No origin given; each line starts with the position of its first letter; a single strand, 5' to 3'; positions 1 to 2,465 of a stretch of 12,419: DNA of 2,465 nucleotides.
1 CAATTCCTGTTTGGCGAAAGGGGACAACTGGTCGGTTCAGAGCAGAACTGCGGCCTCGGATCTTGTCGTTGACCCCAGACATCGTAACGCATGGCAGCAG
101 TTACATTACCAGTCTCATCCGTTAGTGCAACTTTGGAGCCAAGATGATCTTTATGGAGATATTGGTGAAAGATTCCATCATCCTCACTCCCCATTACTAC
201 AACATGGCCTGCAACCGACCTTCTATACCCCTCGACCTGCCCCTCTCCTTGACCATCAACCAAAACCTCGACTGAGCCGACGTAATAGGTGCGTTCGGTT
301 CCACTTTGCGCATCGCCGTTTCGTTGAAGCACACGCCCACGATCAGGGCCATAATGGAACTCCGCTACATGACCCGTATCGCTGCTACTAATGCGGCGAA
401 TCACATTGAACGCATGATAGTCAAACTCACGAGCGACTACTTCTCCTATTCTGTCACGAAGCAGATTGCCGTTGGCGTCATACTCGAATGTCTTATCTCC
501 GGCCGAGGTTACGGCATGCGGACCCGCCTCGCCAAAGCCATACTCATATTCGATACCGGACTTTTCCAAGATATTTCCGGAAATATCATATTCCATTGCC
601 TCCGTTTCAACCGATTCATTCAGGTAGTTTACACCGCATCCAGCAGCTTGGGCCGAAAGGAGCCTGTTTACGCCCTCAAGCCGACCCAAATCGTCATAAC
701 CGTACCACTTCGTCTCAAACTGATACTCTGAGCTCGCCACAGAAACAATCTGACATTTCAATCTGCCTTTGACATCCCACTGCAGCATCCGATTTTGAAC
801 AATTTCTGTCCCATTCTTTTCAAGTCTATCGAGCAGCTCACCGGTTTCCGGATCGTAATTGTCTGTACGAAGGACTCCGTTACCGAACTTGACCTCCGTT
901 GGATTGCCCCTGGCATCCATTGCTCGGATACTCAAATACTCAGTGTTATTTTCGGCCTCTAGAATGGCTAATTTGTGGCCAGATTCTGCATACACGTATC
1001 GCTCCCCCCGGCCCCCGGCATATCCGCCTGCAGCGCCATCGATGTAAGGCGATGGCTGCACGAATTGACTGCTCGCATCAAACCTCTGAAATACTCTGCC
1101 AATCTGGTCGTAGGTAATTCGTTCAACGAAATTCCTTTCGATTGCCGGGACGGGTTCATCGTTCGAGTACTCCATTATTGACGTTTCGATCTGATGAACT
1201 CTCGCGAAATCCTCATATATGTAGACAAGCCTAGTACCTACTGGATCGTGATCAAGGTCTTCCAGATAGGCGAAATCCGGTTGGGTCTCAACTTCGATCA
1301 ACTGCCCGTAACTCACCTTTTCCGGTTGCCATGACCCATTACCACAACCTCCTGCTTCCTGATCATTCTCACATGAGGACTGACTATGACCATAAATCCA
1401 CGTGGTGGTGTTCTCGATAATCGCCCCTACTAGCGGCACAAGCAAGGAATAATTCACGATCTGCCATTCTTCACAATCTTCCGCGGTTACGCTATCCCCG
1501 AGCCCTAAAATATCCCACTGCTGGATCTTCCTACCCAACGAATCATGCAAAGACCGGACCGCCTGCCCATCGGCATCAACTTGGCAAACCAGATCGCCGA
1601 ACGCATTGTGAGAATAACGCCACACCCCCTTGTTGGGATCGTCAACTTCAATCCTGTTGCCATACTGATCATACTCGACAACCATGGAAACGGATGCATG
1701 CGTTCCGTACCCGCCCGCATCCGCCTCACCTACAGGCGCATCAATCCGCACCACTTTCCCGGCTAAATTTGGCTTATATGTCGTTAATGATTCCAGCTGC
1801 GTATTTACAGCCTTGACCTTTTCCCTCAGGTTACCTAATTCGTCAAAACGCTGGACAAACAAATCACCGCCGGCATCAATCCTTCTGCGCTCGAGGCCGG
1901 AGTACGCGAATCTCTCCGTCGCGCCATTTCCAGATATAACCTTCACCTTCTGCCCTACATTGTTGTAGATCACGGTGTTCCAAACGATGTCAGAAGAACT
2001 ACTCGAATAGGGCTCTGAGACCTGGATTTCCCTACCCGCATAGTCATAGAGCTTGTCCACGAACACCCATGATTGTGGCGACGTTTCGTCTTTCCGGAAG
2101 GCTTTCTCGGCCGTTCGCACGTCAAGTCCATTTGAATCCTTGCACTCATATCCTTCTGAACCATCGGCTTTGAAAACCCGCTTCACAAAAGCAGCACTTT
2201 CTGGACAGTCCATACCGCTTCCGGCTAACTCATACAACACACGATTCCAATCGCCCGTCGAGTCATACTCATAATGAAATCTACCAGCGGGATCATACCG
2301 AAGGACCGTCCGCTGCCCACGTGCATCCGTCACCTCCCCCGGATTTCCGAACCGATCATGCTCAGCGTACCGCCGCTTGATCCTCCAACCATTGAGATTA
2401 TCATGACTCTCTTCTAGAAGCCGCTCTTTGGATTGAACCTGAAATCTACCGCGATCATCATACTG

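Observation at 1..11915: A gene of at least 3,971 codons is invisible in the ORF track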

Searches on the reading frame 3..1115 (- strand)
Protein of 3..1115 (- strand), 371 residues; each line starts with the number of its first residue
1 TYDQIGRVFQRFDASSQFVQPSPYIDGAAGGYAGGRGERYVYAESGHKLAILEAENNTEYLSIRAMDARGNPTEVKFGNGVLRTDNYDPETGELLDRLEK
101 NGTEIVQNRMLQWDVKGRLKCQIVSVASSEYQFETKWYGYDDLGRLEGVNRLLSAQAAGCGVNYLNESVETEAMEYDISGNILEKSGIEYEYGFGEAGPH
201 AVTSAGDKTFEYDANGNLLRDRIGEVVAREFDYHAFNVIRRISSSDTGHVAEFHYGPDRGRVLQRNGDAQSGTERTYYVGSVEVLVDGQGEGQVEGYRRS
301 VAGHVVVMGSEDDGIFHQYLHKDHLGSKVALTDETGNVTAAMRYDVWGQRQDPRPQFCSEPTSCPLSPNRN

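Call 8: search_protein_families(library=pfam, proteins=[window:3-1115:-], max_evalue=1)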
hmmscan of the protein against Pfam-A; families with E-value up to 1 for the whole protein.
window:3-1115:- (371 aa): 3 families
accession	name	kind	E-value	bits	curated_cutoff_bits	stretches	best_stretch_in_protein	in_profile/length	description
PF05593.20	RHS_repeat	-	1.4e-05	25.8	22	1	202-219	10-29/38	RHS Repeat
PF03527.20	RHS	-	0.00014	22.1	27.9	1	319-349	3-33/38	RHS protein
PF17351.7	DUF5380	-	0.13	12.6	29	0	205-232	40-67/85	Family of unknown function (DUF5380)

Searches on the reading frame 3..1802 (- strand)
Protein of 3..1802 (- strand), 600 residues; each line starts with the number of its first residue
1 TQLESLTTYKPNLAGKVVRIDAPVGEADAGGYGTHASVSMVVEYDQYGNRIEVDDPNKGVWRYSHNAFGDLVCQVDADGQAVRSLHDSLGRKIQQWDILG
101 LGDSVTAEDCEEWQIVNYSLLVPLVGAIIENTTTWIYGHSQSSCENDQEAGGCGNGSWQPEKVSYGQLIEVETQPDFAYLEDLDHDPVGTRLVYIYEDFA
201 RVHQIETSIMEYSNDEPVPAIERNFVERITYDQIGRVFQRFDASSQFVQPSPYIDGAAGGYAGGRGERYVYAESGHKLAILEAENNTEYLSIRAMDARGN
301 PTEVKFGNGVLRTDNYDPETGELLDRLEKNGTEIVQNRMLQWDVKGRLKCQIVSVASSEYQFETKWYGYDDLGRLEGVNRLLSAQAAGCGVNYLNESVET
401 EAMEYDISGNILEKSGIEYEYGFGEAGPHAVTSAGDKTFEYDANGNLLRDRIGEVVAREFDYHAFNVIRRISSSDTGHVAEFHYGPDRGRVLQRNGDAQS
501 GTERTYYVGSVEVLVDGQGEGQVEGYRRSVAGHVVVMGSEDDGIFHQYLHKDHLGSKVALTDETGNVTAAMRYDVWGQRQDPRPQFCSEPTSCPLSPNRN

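Call 16: find_related_loci(query=window:3-1802:-, collection=metagenome_contigs, flank=10000)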
Query window:3-1802:- (600 aa) in metagenome_contigs; peptide patterns used: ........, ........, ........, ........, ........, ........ (x = any residue, [..] = any of these).
32 stretches matched a pattern; 1 encode a relative of the query (tblastn E <= 1e-3); 1 distinct loci.
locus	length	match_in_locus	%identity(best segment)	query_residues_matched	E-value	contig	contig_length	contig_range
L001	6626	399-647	98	518-600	4e-51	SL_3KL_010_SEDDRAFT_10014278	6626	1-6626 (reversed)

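Call 26: search_protein_families(library=pfam, proteins=[L001:405-1910:+, L001:1900-2421:+, L001:2539-3069:+, L001:3075-3605:+, L001:3605-4198:+, L001:4195-4584:+, L001:4642-5097:-, L001:5314-5769:-, L001:5908-6621:-], max_evalue=0.1)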
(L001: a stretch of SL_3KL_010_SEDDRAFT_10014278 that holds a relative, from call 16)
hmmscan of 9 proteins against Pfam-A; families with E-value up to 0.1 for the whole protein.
L001:405-1910:+ (502 aa): 1 family
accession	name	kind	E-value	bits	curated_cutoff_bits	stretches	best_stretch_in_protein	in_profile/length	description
PF03527.20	RHS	-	0.00033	20.9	27.9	1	29-59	3-33/38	RHS protein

L001:1900-2421:+ (174 aa): 0 families

L001:2539-3069:+ (177 aa): 1 family
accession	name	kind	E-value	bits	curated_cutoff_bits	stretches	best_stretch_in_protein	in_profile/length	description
PF14464.11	Prok-JAB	-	0.063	13.6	25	0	106-121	71-86/114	Prokaryotic homologs of the JAB domain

L001:3075-3605:+ (177 aa): 0 families

L001:3605-4198:+ (198 aa): 1 family
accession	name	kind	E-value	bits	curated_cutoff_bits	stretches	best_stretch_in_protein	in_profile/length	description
PF14220.11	DUF4329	-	0.00052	20.4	28.6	1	79-173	15-98/116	Domain of unknown function (DUF4329)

L001:4195-4584:+ (130 aa): 0 families

L001:4642-5097:- (152 aa): 2 families
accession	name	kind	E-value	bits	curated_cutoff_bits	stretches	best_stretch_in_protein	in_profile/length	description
PF01850.27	PIN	-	2e-12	48.2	23.6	1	14-142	2-117/120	PIN domain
PF13470.12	PIN_3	-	6e-06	27.5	27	1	14-135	3-113/115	PIN domain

L001:5314-5769:- (152 aa): 12 families
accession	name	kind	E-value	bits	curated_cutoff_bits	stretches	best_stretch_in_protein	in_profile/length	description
PF13560.12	HTH_31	-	5.9e-12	46.2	27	1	42-99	3-61/64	Helix-turn-helix domain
PF01381.28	HTH_3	-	2.5e-11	43.9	23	1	45-99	1-55/55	Helix-turn-helix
PF12844.13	HTH_19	-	1e-08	35.4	30.2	1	42-100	1-59/64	Helix-turn-helix domain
PF04545.22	Sigma70_r4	-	0.0011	18.8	24.1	1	48-71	15-38/50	Sigma-70, region 4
PF13443.12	HTH_26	-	0.0042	17.7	22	1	44-103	1-61/63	Cro/C1-type HTH DNA-binding domain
PF15943.11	YdaS_toxin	-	0.013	15.8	30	0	56-73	11-28/65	Bacterial toxin YdaS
PF13744.12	HTH_37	-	0.014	15.6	27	0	39-71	17-49/80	Helix-turn-helix domain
PF08279.18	HTH_11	-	0.015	15.6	25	0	48-70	9-32/55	HTH domain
PF13384.12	HTH_23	-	0.016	15.5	24.6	0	44-68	7-32/50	Homeodomain-like domain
PF13412.12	HTH_24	-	0.03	14.4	21.9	1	45-73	9-37/48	Winged helix-turn-helix DNA-binding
PF00376.29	MerR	-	0.037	14.3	28.2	0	58-74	4-20/38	MerR family regulatory protein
PF13411.12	MerR_1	-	0.044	14.3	21.6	0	55-81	2-28/69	MerR HTH family regulatory protein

L001:5908-6621:- (238 aa): 1 family
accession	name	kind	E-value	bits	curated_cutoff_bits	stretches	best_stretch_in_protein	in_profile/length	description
PF12990.12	DUF3874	-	0.028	15.2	28.3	0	68-87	41-60/71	Domain of unknonw function from B. Theta Gene description (DUF3874)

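Call 62: find_homologous_proteins(query=L001:906-1910:+, max_evalue=0.001)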
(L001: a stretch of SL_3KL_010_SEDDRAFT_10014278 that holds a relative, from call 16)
Query L001:906-1910:+ (335 aa): 132 proteins with E <= 0.001 among 8000 candidates; the best 120 are listed.
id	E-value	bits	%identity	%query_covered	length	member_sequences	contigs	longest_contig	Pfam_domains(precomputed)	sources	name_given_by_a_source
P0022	8.0e-211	717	100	100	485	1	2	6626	-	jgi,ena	-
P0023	2.3e-54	203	47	67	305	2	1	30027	-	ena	-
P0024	6.6e-45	172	52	55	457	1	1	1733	-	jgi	jgi:RHS repeat-associated protein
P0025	2.0e-38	151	37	95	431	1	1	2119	-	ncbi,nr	ncbi:MAG: RHS repeat-associated core domain-containing protein [Xanthomonadales bacterium]|nr:RHS re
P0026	2.5e-37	147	59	44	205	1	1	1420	-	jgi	-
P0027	7.4e-37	146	60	43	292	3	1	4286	-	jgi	-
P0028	2.1e-35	141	47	56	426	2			-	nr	nr:RHS repeat-associated core domain-containing protein [Wenzhouxiangella sp. XN79A]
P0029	5.3e-35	139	46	55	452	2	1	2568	PF25023.2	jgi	jgi:RHS repeat-associated protein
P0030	6.8e-34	136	47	56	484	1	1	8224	PF25023.2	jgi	-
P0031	3.5e-33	133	48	55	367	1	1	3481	-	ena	-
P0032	2.2e-32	131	44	57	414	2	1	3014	-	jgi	jgi:RHS repeat-associated protein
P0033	8.2e-32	129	49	39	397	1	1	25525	-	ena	-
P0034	3.7e-31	127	45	46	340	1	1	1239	-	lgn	-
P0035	1.5e-29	122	45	55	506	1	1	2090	-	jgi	jgi:RHS repeat-associated protein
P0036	1.7e-29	121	40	50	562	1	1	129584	-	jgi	-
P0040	6.3e-28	116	35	76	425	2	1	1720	PF26363.2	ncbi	ncbi:MAG: RHS repeat-associated core domain-containing protein, partial [Wenzhouxiangellaceae bacter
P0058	7.7e-20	90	49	40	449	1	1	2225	PF14220.12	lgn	-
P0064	6.9e-18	83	43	52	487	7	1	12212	PF03734.20,PF25023.2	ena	-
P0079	3.5e-14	71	40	43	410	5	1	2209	PF14113.13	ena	-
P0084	1.6e-13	69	44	42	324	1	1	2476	PF01551.30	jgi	jgi:hypothetical protein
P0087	4.3e-13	67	38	50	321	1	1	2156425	PF13988.12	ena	-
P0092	3.3e-12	65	40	55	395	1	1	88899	PF04830.19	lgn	-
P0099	1.7e-11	62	34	55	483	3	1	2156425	PF15607.12,PF25023.2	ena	-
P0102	3.6e-11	61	37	48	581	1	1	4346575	PF00959.25,PF25023.2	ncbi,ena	-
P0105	1.4e-10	59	36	42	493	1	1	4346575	PF01551.30,PF25023.2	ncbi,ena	-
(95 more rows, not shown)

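Call 63: search_protein_families(library=pfam, proteins=[P0064, P0079, P0084, P0102, P0105, P0058, P0087, P0092, P0099, P0040], max_evalue=0.001)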
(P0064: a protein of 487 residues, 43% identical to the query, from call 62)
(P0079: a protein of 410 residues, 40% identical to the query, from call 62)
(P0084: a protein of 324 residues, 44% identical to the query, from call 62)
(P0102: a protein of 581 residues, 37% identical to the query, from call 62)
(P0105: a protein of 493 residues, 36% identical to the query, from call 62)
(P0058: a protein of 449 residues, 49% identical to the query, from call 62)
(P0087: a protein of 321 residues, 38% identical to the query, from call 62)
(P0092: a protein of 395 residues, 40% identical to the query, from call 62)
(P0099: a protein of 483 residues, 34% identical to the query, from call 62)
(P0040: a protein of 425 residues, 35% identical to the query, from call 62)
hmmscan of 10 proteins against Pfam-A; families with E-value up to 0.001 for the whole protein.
P0064 (487 aa): 2 families
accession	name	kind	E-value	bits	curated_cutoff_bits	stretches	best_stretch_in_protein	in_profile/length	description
PF10908.13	Tlde1_dom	-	4.9e-05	24.2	30.1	1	359-461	4-97/120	Tlde1 domain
PF03734.19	YkuD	-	9.9e-05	23.4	23.4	1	344-460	12-126/146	L,D-transpeptidase catalytic domain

P0079 (410 aa): 1 family
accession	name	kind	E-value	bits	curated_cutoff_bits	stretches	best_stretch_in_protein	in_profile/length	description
PF14113.12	Tae4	-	8.1e-11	42.5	27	1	297-391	3-105/125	Type VI secretion system (T6SS), amidase effector protein 4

P0084 (324 aa): 1 family
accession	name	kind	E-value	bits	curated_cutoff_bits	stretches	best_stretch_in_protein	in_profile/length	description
PF01551.29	Peptidase_M23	-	2.5e-09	37.6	28.7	1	222-317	3-96/96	Peptidase family M23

P0102 (581 aa): 1 family
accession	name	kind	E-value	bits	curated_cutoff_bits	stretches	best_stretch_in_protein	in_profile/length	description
PF00959.24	Phage_lysozyme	-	1.9e-39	135.3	22.3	1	441-573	2-125/125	Phage lysozyme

P0105 (493 aa): 1 family
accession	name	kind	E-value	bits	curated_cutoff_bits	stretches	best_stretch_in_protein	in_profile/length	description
PF01551.29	Peptidase_M23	-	2.9e-24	85.5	28.7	1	384-484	2-93/96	Peptidase family M23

P0058 (449 aa): 1 family
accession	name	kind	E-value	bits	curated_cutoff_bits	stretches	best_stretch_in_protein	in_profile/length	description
PF14220.11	DUF4329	-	3.2e-06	27.5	28.6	1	327-415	18-96/116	Domain of unknown function (DUF4329)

P0087 (321 aa): 1 family
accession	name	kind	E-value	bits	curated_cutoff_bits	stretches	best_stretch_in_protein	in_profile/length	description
PF13988.11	DUF4225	-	7e-08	32.5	25.9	1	179-294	39-163/165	Protein of unknown function (DUF4225)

P0092 (395 aa): 1 family
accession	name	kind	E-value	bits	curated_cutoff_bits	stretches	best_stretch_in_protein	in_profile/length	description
PF04830.18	DUF637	-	2.5e-07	31.1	26.6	1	99-187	81-168/168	Possible hemagglutinin (DUF637)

P0099 (483 aa): 1 family
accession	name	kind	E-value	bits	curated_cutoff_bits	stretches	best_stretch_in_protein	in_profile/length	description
PF15607.11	Ntox44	-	6.8e-11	42.9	24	1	362-476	2-99/104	Bacterial toxin 44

P0040 (425 aa): 1 family
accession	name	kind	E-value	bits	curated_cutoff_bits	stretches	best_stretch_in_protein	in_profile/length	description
PF01764.32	Lipase_3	-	0.00063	20.1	22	0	333-352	64-83/140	Lipase (class 3)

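Call 65: search_protein_families(library=pfam, alignment_id=A3, max_evalue=0.01)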
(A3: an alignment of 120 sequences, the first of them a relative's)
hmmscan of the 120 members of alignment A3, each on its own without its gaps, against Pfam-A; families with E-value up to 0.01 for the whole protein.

A. member 1, P0022 (485 aa): 1 family
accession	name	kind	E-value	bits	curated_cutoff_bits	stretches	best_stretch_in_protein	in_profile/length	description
PF03527.20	RHS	-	0.00032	20.9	27.9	1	12-42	3-33/38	RHS protein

B. families by the number of members that match (of 120 scanned): 23 families
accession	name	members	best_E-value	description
PF04830.18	DUF637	26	2.5e-07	Possible hemagglutinin (DUF637)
PF14220.11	DUF4329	6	3.2e-06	Domain of unknown function (DUF4329)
PF03527.20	RHS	5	0.00032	RHS protein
PF05593.20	RHS_repeat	4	5e-05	RHS Repeat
PF15607.11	Ntox44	3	6.8e-11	Bacterial toxin 44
PF01551.29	Peptidase_M23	2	2.9e-24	Peptidase family M23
PF14113.12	Tae4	2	1.2e-20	Type VI secretion system (T6SS), amidase effector protein 4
PF13441.11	Gly-zipper_YMGG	2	0.0048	YMGG-like Gly-zipper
PF00959.24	Phage_lysozyme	1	1.9e-39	Phage lysozyme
PF15653.11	Tox-URI2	1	8.3e-13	URI fold toxin 2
PF23870.1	DUF7225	1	7.7e-10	Domain of unknown function (DUF7225)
PF13988.11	DUF4225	1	7e-08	Protein of unknown function (DUF4225)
PF00975.26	Thioesterase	1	3.6e-05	Thioesterase domain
PF10908.13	Tlde1_dom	1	4.9e-05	Tlde1 domain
PF03734.19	YkuD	1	9.9e-05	L,D-transpeptidase catalytic domain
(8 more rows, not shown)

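Call 92: find_encoding_contigs(protein=P0022, flank=10000, max_places=4)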
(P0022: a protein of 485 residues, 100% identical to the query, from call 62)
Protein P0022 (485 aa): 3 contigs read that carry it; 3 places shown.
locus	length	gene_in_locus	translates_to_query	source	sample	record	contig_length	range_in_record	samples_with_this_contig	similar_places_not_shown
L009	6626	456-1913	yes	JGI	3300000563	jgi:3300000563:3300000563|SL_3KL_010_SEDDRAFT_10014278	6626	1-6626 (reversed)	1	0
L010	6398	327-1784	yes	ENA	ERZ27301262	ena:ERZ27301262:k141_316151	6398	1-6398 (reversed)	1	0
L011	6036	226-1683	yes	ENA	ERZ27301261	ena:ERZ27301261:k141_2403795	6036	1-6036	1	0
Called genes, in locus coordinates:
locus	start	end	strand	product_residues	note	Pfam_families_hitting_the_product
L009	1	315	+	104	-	?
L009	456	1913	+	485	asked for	-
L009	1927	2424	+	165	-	-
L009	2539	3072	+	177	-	-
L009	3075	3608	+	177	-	-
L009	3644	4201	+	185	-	-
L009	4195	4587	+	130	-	-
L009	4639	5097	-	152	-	PF01850:PIN, PF13470:PIN_3 (weak)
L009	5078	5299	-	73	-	PF10047:DUF2281 (weak)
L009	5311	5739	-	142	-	PF12844:HTH_19, PF13560:HTH_31, PF01381:HTH_3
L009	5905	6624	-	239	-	?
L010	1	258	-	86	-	?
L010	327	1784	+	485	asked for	-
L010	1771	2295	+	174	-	-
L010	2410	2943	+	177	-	-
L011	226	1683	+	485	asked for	-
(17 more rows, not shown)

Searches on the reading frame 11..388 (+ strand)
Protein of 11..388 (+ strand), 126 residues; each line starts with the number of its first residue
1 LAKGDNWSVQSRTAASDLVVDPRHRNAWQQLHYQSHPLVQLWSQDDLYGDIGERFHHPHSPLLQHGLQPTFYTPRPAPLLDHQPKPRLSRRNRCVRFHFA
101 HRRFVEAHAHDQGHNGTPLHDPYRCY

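Call 85: search_protein_families(library=pfam, proteins=[window:11-388:+], max_evalue=0.01)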
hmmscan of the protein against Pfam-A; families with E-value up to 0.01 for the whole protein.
window:11-388:+ (126 aa): 0 families

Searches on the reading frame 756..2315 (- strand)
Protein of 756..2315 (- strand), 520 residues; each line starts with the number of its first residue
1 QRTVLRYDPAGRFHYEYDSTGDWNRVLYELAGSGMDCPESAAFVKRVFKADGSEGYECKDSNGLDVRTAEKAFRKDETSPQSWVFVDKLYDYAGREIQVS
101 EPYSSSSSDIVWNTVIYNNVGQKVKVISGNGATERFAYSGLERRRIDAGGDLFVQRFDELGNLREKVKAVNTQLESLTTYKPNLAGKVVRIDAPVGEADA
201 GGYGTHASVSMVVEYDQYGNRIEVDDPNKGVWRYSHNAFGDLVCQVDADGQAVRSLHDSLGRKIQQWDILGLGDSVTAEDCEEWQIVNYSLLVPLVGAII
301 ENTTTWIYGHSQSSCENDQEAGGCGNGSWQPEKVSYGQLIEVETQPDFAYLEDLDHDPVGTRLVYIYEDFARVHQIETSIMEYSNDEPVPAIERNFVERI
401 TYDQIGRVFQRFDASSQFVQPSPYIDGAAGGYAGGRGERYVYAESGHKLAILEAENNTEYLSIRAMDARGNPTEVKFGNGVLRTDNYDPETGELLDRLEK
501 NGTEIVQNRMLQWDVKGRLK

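Call 8: search_protein_families(library=pfam, proteins=[window:756-2315:-], max_evalue=1)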
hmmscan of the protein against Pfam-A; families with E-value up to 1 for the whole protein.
window:756-2315:- (520 aa): 2 families
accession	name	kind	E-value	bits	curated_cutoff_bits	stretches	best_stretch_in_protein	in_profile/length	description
PF05593.20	RHS_repeat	-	3e-10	40.7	22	1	215-251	1-37/38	RHS Repeat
PF20041.5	DUF6443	-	0.38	11.4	27.8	0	90-125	29-63/137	Domain of unknown function (DUF6443)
